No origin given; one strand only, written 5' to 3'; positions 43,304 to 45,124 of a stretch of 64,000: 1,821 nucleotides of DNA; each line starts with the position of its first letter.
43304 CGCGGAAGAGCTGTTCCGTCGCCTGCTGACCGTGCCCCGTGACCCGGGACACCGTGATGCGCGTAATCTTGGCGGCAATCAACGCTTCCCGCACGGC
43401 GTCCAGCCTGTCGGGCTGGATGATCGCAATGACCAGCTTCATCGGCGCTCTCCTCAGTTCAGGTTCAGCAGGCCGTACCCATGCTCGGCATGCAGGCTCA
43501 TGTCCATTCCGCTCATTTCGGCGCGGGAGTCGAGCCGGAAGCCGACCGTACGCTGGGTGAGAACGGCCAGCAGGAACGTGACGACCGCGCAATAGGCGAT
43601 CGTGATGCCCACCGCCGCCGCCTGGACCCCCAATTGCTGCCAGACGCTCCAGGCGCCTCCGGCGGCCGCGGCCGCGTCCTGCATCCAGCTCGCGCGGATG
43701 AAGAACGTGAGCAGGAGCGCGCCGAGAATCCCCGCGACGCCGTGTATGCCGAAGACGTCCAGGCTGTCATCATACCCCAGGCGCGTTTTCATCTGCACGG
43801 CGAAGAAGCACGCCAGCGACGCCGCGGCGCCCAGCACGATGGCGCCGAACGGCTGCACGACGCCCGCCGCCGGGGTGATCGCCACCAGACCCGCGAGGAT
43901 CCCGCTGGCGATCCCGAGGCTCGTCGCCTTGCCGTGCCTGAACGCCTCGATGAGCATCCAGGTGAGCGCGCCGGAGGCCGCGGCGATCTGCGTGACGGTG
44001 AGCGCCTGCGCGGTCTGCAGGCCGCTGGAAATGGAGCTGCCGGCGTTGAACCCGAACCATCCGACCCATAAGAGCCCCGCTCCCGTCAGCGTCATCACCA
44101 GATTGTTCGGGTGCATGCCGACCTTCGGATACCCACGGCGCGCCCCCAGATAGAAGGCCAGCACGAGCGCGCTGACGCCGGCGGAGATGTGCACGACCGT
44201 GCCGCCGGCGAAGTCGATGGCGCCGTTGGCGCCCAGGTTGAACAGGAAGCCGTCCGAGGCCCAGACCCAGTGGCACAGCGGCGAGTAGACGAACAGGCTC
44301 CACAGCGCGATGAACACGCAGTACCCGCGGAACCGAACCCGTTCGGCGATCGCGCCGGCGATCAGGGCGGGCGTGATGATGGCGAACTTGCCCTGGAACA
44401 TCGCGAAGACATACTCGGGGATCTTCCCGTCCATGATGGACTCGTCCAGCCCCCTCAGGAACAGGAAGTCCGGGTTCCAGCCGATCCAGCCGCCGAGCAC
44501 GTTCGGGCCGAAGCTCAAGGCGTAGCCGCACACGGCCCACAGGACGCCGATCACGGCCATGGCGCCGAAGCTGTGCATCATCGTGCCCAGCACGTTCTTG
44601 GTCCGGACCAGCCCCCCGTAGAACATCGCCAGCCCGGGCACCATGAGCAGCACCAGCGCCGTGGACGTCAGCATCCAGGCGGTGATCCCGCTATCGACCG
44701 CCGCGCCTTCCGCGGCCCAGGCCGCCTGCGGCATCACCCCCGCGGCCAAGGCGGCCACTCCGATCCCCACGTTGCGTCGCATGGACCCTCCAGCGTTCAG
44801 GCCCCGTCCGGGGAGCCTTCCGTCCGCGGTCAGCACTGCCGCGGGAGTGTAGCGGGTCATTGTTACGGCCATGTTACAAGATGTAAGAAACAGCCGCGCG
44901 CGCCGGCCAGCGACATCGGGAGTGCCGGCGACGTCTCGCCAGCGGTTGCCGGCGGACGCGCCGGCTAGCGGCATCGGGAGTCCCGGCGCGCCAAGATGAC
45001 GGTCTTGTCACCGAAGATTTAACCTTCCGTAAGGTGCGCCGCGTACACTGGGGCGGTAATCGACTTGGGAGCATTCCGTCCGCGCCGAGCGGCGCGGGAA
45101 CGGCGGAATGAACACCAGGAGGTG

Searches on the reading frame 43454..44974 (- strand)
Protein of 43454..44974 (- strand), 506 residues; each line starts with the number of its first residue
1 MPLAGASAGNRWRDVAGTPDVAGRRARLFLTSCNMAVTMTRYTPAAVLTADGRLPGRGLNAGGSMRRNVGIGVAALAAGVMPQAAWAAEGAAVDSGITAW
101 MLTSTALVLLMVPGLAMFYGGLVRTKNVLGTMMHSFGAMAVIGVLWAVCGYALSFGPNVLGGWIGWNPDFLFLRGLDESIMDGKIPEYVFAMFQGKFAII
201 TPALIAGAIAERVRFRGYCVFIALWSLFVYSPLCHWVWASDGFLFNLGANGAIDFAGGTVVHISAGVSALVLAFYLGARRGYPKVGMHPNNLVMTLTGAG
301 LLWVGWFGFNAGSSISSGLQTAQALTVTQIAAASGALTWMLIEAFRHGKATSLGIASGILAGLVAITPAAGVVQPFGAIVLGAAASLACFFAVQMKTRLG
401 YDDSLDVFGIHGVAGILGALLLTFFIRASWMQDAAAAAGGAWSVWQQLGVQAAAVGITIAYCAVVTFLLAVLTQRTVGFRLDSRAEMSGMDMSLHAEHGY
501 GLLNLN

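Call 84: search_protein_families(library=pfam, proteins=[window:43454-44974:-], max_evalue=0.00001)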
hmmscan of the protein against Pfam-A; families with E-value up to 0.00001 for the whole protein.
window:43454-44974:- (506 aa): 1 family
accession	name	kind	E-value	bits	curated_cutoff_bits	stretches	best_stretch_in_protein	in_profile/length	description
PF00909.26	Ammonium_transp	-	1.5e-112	376.7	23.2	1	99-500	1-399/399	Ammonium Transporter Family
